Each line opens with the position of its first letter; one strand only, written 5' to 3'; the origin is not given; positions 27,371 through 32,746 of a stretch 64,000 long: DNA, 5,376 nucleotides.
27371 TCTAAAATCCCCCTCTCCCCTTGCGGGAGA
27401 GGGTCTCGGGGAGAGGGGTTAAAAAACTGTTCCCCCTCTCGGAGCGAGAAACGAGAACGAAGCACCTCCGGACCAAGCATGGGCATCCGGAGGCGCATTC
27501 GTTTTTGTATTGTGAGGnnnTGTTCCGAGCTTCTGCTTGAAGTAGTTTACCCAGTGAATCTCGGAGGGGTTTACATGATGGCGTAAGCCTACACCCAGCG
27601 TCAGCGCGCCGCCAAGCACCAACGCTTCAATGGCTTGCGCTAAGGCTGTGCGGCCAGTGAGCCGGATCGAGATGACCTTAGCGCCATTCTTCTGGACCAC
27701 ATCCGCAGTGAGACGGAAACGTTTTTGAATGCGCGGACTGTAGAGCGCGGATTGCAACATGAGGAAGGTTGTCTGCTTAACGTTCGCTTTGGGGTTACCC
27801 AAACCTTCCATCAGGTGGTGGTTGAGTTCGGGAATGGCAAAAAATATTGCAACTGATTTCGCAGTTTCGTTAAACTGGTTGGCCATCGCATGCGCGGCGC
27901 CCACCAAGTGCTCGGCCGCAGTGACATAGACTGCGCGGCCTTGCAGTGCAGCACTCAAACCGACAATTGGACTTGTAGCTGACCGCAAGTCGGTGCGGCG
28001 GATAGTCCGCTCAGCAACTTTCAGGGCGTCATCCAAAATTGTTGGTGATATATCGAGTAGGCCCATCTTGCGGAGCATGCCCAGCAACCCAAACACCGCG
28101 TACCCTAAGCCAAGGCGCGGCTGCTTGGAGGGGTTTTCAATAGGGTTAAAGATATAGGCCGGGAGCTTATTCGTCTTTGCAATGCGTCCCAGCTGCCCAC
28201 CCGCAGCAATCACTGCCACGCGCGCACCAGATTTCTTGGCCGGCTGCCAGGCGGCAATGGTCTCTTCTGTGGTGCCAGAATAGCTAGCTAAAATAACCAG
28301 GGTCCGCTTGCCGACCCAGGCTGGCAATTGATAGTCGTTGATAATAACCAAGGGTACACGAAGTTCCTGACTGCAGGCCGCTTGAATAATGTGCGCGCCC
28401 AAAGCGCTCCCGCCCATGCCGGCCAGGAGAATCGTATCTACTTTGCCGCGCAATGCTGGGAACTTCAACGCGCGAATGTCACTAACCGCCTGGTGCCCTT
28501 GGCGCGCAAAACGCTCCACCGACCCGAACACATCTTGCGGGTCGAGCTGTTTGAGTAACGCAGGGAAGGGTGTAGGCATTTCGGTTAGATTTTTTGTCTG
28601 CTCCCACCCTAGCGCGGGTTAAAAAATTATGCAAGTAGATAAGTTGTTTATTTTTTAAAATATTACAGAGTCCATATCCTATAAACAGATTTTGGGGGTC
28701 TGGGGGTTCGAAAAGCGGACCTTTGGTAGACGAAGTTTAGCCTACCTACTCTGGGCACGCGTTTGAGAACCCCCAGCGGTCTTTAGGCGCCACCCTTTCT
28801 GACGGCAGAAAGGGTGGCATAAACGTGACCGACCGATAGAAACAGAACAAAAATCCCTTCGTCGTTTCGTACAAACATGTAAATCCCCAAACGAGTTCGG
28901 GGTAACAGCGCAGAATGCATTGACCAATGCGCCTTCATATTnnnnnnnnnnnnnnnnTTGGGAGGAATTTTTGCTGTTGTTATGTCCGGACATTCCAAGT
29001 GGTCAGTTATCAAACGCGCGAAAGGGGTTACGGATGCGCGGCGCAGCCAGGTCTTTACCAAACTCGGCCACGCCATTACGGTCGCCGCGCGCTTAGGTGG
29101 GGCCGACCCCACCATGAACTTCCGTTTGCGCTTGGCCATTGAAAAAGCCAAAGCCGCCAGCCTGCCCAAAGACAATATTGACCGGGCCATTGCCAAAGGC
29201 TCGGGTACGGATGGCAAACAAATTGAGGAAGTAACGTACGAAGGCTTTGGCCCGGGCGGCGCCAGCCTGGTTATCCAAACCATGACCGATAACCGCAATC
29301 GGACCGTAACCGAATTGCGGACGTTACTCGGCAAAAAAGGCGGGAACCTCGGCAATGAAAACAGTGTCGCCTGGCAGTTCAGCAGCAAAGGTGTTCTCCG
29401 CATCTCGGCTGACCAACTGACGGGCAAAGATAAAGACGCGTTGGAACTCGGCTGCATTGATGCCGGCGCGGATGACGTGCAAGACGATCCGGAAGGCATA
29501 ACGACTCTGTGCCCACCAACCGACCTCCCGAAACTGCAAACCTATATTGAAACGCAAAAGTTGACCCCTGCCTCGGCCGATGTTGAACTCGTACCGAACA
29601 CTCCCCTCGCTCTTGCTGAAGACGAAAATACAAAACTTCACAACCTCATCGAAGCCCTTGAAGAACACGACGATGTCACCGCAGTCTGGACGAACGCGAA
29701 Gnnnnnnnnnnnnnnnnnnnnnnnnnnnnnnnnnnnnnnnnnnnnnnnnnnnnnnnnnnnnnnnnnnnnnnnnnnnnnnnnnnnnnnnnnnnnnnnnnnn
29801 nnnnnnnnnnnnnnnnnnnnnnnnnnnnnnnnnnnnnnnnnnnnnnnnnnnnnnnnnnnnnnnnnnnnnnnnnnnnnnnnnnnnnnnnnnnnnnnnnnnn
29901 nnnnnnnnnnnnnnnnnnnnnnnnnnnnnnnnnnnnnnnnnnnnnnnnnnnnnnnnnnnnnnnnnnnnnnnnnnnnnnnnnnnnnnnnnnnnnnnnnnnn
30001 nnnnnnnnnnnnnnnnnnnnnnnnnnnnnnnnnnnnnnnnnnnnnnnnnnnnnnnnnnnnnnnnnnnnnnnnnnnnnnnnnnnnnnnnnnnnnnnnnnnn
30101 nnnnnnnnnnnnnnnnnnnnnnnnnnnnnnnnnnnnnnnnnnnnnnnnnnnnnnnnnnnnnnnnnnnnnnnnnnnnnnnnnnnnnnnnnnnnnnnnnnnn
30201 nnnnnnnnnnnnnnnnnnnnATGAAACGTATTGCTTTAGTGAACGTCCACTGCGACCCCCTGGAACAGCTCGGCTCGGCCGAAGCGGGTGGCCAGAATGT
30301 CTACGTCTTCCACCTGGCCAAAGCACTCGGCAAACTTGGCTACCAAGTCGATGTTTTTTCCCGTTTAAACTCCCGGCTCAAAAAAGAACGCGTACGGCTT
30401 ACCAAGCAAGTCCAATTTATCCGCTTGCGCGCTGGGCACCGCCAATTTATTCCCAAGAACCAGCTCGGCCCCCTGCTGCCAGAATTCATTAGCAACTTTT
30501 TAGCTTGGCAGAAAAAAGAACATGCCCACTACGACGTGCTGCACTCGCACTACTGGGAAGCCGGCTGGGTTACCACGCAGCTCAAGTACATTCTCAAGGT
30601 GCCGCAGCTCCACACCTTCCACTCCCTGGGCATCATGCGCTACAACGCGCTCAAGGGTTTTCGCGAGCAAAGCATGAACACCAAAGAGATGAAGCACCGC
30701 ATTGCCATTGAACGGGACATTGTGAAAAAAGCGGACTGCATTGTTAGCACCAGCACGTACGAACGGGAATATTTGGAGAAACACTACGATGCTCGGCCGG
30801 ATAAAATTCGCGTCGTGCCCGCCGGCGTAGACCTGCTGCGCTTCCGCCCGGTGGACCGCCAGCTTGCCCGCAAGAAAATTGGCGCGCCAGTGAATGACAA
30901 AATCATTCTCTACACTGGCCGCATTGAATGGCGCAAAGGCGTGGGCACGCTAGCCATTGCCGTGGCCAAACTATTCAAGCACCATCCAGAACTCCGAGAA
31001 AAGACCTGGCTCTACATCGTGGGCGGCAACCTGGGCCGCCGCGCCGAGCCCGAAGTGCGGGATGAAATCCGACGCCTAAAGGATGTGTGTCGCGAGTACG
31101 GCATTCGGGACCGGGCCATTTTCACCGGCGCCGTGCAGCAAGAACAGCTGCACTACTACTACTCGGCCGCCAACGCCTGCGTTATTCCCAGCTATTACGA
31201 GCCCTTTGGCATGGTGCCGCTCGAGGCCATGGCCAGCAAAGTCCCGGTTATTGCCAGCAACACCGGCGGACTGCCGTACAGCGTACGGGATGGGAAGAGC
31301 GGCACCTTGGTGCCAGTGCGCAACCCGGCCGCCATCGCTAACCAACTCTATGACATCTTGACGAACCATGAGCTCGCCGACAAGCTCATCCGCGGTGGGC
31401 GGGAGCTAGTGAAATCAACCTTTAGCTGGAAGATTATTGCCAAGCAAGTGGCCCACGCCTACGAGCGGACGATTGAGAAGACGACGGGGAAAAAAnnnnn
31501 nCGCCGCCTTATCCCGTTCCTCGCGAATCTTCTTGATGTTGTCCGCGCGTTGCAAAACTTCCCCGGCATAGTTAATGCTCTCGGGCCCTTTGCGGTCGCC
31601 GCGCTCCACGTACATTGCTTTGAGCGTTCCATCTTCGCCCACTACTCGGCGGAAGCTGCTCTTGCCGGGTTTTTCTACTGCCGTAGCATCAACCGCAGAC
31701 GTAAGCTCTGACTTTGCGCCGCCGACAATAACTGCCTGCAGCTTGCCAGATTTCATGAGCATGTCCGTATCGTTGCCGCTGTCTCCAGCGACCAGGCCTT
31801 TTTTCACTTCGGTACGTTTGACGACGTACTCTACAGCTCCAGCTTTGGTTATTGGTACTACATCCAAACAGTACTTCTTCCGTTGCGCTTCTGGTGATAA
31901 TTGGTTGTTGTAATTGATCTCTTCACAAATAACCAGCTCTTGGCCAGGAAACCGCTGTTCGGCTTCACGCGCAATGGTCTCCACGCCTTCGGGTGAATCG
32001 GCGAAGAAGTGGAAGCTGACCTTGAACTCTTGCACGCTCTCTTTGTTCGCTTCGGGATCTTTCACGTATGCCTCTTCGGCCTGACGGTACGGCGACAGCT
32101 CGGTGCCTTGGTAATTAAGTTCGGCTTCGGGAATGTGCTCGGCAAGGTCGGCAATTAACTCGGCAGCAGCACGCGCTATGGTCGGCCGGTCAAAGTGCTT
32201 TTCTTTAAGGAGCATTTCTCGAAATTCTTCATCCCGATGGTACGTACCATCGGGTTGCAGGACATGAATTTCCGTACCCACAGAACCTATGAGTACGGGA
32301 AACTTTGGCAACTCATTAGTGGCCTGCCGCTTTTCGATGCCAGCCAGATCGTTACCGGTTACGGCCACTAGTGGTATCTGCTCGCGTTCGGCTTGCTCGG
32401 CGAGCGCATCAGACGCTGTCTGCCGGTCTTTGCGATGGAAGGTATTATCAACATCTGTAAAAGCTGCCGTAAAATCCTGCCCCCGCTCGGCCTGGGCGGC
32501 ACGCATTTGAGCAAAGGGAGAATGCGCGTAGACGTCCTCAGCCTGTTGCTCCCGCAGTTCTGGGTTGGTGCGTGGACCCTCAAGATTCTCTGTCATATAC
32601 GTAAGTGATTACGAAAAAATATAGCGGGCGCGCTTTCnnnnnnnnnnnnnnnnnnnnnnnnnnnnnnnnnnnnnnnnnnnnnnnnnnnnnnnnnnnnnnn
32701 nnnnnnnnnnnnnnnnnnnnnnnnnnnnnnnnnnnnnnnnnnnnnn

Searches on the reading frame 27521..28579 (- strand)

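Call 8: search_protein_families(library=pfam, proteins=[window:27521-28579:-], max_evalue=0.001)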
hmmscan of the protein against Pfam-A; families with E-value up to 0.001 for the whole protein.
window:27521-28579:- (353 aa): 2 families
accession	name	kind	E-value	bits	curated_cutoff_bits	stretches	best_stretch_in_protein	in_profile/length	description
PF10432.14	bact-PGI_C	-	2.3e-25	89.7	24.5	1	209-351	9-151/151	Bacterial phospho-glucose isomerase C-terminal SIS domain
PF01380.27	SIS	-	2e-06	28.1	25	0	48-125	6-87/131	SIS domain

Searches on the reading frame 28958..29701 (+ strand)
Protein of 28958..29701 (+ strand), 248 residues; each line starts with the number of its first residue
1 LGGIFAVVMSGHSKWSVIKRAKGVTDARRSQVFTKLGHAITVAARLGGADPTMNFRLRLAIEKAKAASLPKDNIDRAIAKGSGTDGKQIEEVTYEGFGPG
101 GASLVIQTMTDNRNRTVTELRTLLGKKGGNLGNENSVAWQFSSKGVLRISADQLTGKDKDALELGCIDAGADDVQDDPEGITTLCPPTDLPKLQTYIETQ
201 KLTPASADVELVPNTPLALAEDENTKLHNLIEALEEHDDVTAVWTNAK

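Call 25: search_protein_families(library=pfam, proteins=[window:28958-29701:+], max_evalue=0.001)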
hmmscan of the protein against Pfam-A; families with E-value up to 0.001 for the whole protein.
window:28958-29701:+ (248 aa): 2 families
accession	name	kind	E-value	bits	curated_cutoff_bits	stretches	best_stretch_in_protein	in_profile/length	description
PF01709.26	Transcrip_reg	-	8e-48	162.6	27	1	90-247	2-160/160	TACO1/YebC second and third domain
PF20772.2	TACO1_YebC_N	-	2.4e-31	108.4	36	1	13-83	1-72/73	TACO1/YebC protein N-terminal domain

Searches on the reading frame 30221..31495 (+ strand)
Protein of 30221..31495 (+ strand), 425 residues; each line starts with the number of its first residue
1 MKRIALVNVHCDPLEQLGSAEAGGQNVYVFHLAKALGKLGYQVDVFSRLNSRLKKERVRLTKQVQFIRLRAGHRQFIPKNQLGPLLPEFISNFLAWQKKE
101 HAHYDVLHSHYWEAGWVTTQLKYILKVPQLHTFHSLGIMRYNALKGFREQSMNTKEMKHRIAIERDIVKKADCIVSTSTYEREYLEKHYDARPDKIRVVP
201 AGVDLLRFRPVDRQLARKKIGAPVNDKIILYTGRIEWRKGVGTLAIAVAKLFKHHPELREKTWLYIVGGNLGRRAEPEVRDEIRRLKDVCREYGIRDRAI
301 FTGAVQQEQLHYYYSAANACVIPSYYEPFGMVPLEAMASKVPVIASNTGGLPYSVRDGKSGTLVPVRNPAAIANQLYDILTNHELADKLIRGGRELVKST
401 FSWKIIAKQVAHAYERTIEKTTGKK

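Call 12: search_protein_families(library=pfam, proteins=[window:30221-31495:+], max_evalue=0.001)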
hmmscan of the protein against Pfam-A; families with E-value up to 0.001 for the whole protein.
window:30221-31495:+ (425 aa): 9 families
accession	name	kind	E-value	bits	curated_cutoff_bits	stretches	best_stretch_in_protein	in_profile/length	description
PF00534.26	Glycos_transf_1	-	3.2e-40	137.9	26.4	1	213-395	2-171/172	Glycosyl transferases group 1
PF13692.12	Glyco_trans_1_4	-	2.1e-31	109.5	27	1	227-382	2-142/142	Glycosyl transferases group 1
PF13439.12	Glyco_transf_4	-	2.7e-31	109.3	28.5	1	23-205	2-168/170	Glycosyltransferase Family 4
PF13579.12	Glyco_trans_4_4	-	9.5e-26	91.5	29.7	1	23-202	1-158/158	Glycosyl transferase 4-like domain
PF20706.3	GT4-conflict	-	1.3e-14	54.4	26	1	139-407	115-382/385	Family 4 Glycosyltransferase in conflict systems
PF05693.19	Glycogen_syn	-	7.4e-06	25.3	27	0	319-351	472-504/639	Glycogen synthase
PF13477.12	Glyco_trans_4_2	-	1.4e-05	25.7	23.4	1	25-178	9-139/139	Glycosyl transferase 4-like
PF00982.27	Glyco_transf_20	-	4e-05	23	32.5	1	186-340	229-395/473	Glycosyltransferase family 20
PF08323.17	Glyco_transf_5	-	0.00018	21.8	22.7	0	98-183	123-223/239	Starch synthase catalytic domain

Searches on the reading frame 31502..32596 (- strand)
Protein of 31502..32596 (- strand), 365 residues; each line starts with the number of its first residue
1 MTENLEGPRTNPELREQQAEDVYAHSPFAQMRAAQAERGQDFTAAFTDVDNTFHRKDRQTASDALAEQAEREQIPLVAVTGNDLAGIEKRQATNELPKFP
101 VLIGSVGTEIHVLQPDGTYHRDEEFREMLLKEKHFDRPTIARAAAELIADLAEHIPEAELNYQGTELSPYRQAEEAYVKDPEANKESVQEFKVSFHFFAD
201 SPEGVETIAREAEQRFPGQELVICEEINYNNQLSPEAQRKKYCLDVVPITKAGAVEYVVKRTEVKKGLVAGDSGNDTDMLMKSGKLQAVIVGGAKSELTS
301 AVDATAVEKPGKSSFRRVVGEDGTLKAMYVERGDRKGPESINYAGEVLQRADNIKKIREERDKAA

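Call 25: search_protein_families(library=pfam, proteins=[window:31502-32596:-], max_evalue=0.001)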
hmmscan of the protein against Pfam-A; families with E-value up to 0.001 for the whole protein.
window:31502-32596:- (365 aa): 2 families
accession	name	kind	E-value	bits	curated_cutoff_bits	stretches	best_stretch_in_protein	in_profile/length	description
PF05116.19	S6PP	-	5.5e-20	72.4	20.3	2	46-147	6-104/247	Sucrose-6F-phosphate phosphohydrolase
PF08282.18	Hydrolase_3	-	4.1e-06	27.2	20.9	1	46-305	2-242/255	haloacid dehalogenase-like hydrolase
